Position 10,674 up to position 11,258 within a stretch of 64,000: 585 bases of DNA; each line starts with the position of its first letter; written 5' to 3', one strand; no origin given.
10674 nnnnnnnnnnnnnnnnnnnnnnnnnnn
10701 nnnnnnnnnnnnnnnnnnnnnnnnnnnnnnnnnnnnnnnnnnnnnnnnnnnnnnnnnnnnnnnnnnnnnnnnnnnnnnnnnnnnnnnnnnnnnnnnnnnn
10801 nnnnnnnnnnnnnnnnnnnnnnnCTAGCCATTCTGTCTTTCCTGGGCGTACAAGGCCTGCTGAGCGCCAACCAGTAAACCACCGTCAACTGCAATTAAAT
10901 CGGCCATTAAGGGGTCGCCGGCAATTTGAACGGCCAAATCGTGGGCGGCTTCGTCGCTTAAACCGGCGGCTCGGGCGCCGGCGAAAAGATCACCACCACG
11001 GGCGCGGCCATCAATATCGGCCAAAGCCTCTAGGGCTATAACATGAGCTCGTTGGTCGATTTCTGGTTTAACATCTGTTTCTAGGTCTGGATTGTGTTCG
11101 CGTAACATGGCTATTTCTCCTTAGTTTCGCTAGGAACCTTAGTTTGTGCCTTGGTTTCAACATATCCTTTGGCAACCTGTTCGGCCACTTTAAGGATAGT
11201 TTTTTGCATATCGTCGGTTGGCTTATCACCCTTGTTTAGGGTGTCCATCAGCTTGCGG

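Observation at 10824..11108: Extra 94-codon ORF wired into the ATP synthase operon between atpA and atpG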

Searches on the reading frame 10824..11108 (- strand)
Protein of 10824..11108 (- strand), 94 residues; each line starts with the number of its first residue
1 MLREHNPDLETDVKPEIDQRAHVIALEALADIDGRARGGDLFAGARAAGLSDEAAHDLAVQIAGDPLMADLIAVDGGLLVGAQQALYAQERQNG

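Call 7: search_protein_families(library=pfam, proteins=[window:10824-11108:-], max_evalue=10)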
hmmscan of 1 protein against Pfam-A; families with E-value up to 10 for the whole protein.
window:10824-11108:- (94 aa): 0 families

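Call 8: search_protein_families(library=ncbifam, proteins=[window:10824-11108:-], max_evalue=10)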
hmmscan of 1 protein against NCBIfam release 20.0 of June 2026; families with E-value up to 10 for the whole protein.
window:10824-11108:- (94 aa): 0 families

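Call 10: find_homologous_proteins(query=window:10824-11108:-, max_evalue=0.01)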
Query window:10824-11108:- (94 aa): 1 proteins with E <= 0.01 among 25 candidates.
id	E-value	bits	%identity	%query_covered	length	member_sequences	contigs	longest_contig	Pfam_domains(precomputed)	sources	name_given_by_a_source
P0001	2.1e-51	190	100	100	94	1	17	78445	-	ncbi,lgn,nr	ncbi:MAG: hypothetical protein QG553_197 [Patescibacteria group bacterium]|nr:hypothetical protein [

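Call 12: find_encoding_contigs(protein=P0001, flank=10000, max_places=10)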
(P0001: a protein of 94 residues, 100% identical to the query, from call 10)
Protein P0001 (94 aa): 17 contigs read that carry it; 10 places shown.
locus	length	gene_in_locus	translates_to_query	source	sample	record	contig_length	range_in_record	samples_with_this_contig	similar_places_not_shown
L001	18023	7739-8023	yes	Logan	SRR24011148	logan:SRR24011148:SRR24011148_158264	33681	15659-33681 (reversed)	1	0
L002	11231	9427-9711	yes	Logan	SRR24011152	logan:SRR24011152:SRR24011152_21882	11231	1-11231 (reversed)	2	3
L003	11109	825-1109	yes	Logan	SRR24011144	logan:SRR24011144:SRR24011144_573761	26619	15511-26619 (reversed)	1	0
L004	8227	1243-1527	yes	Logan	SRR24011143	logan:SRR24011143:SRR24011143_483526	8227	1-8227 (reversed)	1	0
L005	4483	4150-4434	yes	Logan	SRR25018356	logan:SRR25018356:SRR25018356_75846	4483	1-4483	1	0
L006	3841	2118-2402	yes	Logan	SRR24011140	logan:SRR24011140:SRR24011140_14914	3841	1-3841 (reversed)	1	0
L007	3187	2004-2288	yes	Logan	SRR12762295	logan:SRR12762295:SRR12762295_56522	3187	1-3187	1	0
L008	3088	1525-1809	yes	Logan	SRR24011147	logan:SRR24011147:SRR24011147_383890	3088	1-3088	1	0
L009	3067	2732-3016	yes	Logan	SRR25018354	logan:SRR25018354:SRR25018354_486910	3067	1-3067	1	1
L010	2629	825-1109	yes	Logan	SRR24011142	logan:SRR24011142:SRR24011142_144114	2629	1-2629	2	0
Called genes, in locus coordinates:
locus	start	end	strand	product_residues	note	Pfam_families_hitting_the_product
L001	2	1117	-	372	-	?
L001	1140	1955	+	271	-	PF00535:Glycos_transf_2, PF10111:Glyco_tranf_2_2 (weak), PF13641:Glyco_tranf_2_3, PF13632:Glyco_trans_2_3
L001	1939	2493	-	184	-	PF00565:SNase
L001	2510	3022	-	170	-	PF01583:APS_kinase (weak), PF06414:Zeta_toxin, PF08433:KTI12, PF13238:AAA_18 (faint), PF13671:AAA_33, PF13207:AAA_17 (faint)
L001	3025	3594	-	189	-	PF02572:CobA_CobO_BtuR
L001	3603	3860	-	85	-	PF00462:Glutaredoxin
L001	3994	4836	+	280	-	PF00119:ATP-synt_A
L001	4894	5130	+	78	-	PF00137:ATP-synt_C (weak)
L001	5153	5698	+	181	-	PF00430:ATP-synt_B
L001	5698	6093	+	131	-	PF00213:OSCP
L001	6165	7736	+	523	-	PF02874:ATP-synt_ab_N (weak), PF00006:ATP-synt_ab, PF00306:ATP-synt_ab_C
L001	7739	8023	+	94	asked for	-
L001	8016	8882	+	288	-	PF00231:ATP-synt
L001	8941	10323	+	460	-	PF02874:ATP-synt_ab_N, PF00006:ATP-synt_ab, PF22919:ATP-synt_VA_C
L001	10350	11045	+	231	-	PF00027:cNMP_binding, PF13545:HTH_Crp_2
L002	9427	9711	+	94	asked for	-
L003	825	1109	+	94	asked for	-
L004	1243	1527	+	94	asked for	-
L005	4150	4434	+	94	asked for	-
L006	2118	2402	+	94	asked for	-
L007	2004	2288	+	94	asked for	-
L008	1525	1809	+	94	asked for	-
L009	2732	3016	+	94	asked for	-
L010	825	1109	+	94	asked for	-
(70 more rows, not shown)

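Call 17: search_protein_representatives(protein=window:10824-11108:-)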
Query: 94 residues. Proteins with E-value up to 0.001 (for the whole library): 5; up to 1e-10: 1; up to 1e-30: 1. The best 5 are listed.
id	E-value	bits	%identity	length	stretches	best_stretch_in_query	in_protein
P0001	6.6e-52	189.6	100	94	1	1-94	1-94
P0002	1.2e-05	41.9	48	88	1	34-91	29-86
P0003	4.2e-05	40.1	40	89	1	16-88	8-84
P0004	5.2e-05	39.8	40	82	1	13-88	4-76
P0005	1.4e-04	38.4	44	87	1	14-83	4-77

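Call 21: find_homologous_proteins(query=A1, max_evalue=0.01)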
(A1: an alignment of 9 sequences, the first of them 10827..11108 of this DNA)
Query A1 (9 sequences) (94 aa, profile of the alignment): 10 proteins with E <= 0.01 among 8000 candidates.
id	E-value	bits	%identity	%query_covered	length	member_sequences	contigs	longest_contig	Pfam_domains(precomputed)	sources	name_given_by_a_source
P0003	1.2e-29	120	37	85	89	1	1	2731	-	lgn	-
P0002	2.8e-27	112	43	87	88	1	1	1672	-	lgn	-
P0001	1.1e-24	104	100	100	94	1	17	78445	-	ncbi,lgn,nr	ncbi:MAG: hypothetical protein QG553_197 [Patescibacteria group bacterium]|nr:hypothetical protein [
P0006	1.1e-24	104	38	88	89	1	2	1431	-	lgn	-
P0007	3.2e-24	102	45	68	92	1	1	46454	-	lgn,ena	-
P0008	5.8e-24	102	39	84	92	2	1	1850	-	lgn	-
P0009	3.5e-23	99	42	56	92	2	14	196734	-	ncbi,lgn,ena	-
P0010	1.3e-18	84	-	-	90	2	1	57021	-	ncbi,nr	ncbi:hypothetical protein H0V99_04025 [Candidatus Saccharibacteria bacterium]|nr:hypothetical protei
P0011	1.2e-17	81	-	-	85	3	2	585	-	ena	-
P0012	6.4e-13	66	34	63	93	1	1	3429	-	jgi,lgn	-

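Call 22: find_encoding_contigs(protein=P0007, flank=6000, max_places=2)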
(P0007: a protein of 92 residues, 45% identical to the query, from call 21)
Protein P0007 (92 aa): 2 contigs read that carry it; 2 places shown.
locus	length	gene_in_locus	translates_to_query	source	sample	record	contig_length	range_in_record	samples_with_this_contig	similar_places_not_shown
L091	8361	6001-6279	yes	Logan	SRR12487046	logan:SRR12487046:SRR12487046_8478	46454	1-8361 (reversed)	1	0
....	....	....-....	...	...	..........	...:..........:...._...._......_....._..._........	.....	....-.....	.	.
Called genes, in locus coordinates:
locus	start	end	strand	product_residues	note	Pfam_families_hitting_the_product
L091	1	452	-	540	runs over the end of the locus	-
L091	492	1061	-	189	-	PF02572:CobA_CobO_BtuR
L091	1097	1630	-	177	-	-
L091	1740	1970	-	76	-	PF00462:Glutaredoxin, PF13417:GST_N_3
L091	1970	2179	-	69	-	-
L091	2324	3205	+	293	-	PF00119:ATP-synt_A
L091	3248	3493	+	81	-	PF00137:ATP-synt_C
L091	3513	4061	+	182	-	PF00430:ATP-synt_B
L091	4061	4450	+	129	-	PF00213:OSCP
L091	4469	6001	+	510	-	PF00006:ATP-synt_ab, PF00306:ATP-synt_ab_C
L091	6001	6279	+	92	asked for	-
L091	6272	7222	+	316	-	PF00231:ATP-synt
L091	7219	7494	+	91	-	-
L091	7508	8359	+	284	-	?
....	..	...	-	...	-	-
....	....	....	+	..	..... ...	-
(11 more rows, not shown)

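Call 23: find_encoding_contigs(protein=P0012, flank=4000, max_places=2)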
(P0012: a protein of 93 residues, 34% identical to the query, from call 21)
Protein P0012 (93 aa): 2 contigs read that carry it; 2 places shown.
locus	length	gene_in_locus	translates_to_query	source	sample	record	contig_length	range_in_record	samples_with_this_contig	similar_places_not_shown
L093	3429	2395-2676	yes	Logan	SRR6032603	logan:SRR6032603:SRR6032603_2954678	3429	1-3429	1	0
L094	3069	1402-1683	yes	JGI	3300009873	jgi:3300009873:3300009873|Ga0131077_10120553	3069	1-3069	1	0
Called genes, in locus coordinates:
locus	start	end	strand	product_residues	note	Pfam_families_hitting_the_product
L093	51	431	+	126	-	PF00213:OSCP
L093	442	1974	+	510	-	PF02874:ATP-synt_ab_N (weak), PF00006:ATP-synt_ab, PF00306:ATP-synt_ab_C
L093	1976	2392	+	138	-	-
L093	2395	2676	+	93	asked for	-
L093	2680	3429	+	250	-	?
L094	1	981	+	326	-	?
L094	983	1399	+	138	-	-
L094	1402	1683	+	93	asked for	-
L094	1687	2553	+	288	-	PF00231:ATP-synt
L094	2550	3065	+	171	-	-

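Call 24: find_encoding_contigs(protein=P0003, flank=4000, max_places=2)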
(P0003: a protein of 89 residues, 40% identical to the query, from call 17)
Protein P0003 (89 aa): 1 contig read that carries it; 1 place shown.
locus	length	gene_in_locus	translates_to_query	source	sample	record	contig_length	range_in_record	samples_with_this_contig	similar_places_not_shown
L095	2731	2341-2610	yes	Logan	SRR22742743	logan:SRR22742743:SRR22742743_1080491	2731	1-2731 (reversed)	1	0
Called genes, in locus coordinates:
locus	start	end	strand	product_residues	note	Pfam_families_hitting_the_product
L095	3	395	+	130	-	?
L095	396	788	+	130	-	PF00213:OSCP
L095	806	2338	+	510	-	PF02874:ATP-synt_ab_N (faint), PF00006:ATP-synt_ab, PF00306:ATP-synt_ab_C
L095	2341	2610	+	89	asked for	-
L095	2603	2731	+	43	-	?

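Call 25: find_encoding_contigs(protein=P0002, flank=4000, max_places=2)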
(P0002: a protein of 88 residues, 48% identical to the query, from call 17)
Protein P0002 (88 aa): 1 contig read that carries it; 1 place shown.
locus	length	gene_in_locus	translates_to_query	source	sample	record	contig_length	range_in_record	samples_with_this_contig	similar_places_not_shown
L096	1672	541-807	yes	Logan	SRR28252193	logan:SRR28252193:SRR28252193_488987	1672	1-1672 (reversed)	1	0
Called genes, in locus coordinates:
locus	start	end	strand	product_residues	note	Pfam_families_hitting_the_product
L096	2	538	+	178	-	?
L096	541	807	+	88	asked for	-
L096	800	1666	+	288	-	PF00231:ATP-synt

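Call 32: predict_structure(alignment_id=A2)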
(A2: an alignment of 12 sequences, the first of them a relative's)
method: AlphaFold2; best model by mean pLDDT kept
length: 94 residues; sequences in the alignment: 12
mean_pLDDT: 87.1   pTM: 0.77
mean pLDDT of the five models: 87.1, 86.7, 85.6, 83.9, 80.6
residues with pLDDT >= 90: 70; 70-90: 9; 50-70: 9; < 50: 6
segments of 3 or more residues with pLDDT < 50: 1-3
pLDDT, mean of each block of 10 residues (from residue 1): 48 73 95 93 98 97 93 95 95 80
secondary structure, 60 per line:
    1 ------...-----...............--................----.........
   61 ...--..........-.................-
elements in order: H15-29 H32-47 H52-63 H66-75 H77-93

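Call 50: fold_search(model_id=the predicted structure, library=pdb)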
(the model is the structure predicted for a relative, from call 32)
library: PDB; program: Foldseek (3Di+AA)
matches with E <= 10: 4; with E <= 0.001: 0
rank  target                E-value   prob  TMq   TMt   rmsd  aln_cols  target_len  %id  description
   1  8gs8_D                5.2e+00  0.04  0.24  0.22  11.1        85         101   14  cryo-EM structure of the human respiratory complex II (released 2023-05-10)
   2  2v6x_A                6.9e+00  0.04  0.27  0.29  10.8        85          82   14  Stractural insight into the interaction between ESCRT-III and Vps4 (released 2007-10-16)
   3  6wvt_K                9.2e+00  0.01  0.20  0.12  10.9        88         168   19  Structural basis of alphaE-catenin - F-actin catch bond behavior (released 2020-10-07)
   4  5ydp_B                9.7e+00  0.02  0.22  0.15   9.6        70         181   16  Crystal Structure of TetR Family Repressor AlkX from Dietzia sp. Strain DQ12-45-1b Implicated in Biodegradation of n-A (released 2017-10-04)

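Call 62: find_related_loci(query=A6, collection=metagenome_contigs, flank=2500)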
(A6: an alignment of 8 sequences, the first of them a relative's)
Query A6 (94 aa) in metagenome_contigs; peptide patterns used: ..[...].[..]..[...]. (x = any residue, [..] = any of these).
527 stretches matched a pattern, but none encodes a relative of the query by tblastn (E <= 1e-3).

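Call 64: find_related_loci(query=A7, collection=metagenome_contigs, flank=2500)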
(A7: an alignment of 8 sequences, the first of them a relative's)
Query A7 (89 aa) in metagenome_contigs; peptide patterns used: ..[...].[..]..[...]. (x = any residue, [..] = any of these).
527 stretches matched a pattern, but none encodes a relative of the query by tblastn (E <= 1e-3).

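Call 72: fold_search(model_id=the predicted structure, library=viral)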
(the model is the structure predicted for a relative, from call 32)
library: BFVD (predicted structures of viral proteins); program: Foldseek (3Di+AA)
matches with E <= 10: 23; with E <= 0.001: 0
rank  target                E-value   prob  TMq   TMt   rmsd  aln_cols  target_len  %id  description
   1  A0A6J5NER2            1.6e+00  0.08  0.26  0.13  13.1       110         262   16  Helix-turn-helix domain containing protein [uncultured Caudovirales phage]
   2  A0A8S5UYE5            4.3e+00  0.05  0.25  0.24  14.8       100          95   17  Uncharacterized protein [Phage sp. ctKtV17]
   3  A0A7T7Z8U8            4.6e+00  0.08  0.28  0.33   6.3        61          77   21  (no name in the UniProt tables at hand)
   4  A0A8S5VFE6            5.1e+00  0.07  0.30  0.32  12.0        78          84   23  Uncharacterized protein [Siphoviridae sp. ct1da40]
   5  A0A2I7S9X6            5.1e+00  0.06  0.28  0.27  12.0        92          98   20  (no name in the UniProt tables at hand)
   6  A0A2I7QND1            5.4e+00  0.07  0.31  0.32   7.1        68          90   19  (no name in the UniProt tables at hand)
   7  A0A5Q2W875            5.7e+00  0.07  0.29  0.04   7.7        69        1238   22  (no name in the UniProt tables at hand)
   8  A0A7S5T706            6.4e+00  0.05  0.30  0.28  15.6        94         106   18  (no name in the UniProt tables at hand)
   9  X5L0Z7                6.8e+00  0.03  0.22  0.19  12.6        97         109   13  Uncharacterized protein [Pseudomonas phage vB_PaeP_C2-10_Ab09]
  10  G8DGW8                6.8e+00  0.03  0.21  0.11  10.5        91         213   20  (no name in the UniProt tables at hand)
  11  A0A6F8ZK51            7.6e+00  0.06  0.37  0.41   5.2        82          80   21  Uncharacterized protein [Xylella phage Cota]
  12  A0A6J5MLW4            7.6e+00  0.04  0.30  0.27  10.9        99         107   11  Uncharacterized protein [uncultured Caudovirales phage]
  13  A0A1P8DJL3            8.1e+00  0.04  0.29  0.28  10.6        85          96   19  (no name in the UniProt tables at hand)
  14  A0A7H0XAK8            8.1e+00  0.04  0.27  0.15  13.0        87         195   18  (no name in the UniProt tables at hand)
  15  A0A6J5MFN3            8.1e+00  0.03  0.27  0.22  12.5       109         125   11  DUF732 domain-containing protein [uncultured Caudovirales phage]
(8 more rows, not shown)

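Call 73: search_solved_structures(query=A2, max_evalue=10)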
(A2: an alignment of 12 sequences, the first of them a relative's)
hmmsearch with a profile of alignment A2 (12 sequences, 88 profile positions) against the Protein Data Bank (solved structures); distinct sequences matched with E-value up to 10: 14.
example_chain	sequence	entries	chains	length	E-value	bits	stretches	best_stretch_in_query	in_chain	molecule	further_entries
8qai_A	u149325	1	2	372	0.00015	24.8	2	5-55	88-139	sc-CC-7-LI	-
4pya_A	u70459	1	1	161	0.0062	19.6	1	17-46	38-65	Molybdenum cofactor biosynthesis protein MoaC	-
4pyd_A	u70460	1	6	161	0.024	17.7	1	17-46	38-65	Molybdenum cofactor biosynthesis protein MoaC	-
9n2p_B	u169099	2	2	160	0.025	17.6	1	17-46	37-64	Cyclic pyranopterin monophosphate synthase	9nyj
1ekr_A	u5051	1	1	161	0.026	17.6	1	17-46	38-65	MOLYBDENUM COFACTOR BIOSYNTHESIS PROTEIN C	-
1eks_A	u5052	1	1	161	0.028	17.5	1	17-46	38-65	MOLYBDENUM COFACTOR BIOSYNTHESIS PROTEIN C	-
7lze_A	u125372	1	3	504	0.28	14.3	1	7-68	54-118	Fusion glycoprotein F0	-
3tkt_A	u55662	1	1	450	0.33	14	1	10-76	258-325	Cytochrome P450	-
4dag_A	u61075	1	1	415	0.67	13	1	18-68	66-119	Fusion glycoprotein F0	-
8tw3_F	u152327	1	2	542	0.77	12.9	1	15-67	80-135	Fusion glycoprotein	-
9os5_A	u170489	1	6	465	0.93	12.6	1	18-68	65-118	Fusion glycoprotein F0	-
8t9z_A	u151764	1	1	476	1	12.5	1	18-68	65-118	Fusion glycoprotein F0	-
8eay_A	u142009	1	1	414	1.1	12.3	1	15-67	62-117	Fusion glycoprotein F0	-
9hd7_Q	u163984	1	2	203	9.6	9.4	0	11-51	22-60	Chloroplast oxygen-evolving enhancer protein 3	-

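Call 74: search_protein_families(library=phrogs, alignment_id=A2, max_evalue=0.1)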
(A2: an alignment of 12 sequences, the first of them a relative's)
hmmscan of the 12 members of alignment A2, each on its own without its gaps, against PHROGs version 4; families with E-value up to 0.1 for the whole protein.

A. member 1, P0001 (94 aa): 0 families

B. families by the number of members that match (of 12 scanned): 6 families
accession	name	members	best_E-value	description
phrog_24273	-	1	0.0022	-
phrog_14305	-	1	0.015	-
phrog_29954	-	1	0.04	virion structural protein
phrog_23962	-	1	0.068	-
phrog_36789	-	1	0.082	-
phrog_36055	-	1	0.095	-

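Call 87: find_encoding_contigs(protein=P0006, flank=3000, max_places=2)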
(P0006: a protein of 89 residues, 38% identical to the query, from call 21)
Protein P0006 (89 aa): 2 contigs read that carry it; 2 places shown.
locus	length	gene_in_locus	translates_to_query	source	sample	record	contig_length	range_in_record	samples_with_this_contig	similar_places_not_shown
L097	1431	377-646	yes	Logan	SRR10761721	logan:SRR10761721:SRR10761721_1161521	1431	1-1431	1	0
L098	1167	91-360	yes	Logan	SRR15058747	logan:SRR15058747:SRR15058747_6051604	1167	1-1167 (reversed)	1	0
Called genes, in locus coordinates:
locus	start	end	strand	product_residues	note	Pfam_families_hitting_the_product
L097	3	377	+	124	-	?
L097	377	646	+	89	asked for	-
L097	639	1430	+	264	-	?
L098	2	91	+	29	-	?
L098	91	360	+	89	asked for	-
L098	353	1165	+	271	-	?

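Call 88: find_encoding_contigs(protein=P0005, flank=3000, max_places=2)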
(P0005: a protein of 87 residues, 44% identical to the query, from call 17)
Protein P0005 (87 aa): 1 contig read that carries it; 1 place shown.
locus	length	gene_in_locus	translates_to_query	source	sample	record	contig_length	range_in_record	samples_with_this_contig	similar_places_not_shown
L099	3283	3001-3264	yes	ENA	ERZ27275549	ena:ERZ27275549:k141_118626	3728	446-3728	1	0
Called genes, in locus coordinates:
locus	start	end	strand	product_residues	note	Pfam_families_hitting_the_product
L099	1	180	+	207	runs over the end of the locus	?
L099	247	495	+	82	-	PF00137:ATP-synt_C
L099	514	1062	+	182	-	PF00430:ATP-synt_B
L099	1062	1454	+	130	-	PF00213:OSCP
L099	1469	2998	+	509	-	PF00006:ATP-synt_ab, PF00306:ATP-synt_ab_C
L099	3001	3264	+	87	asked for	-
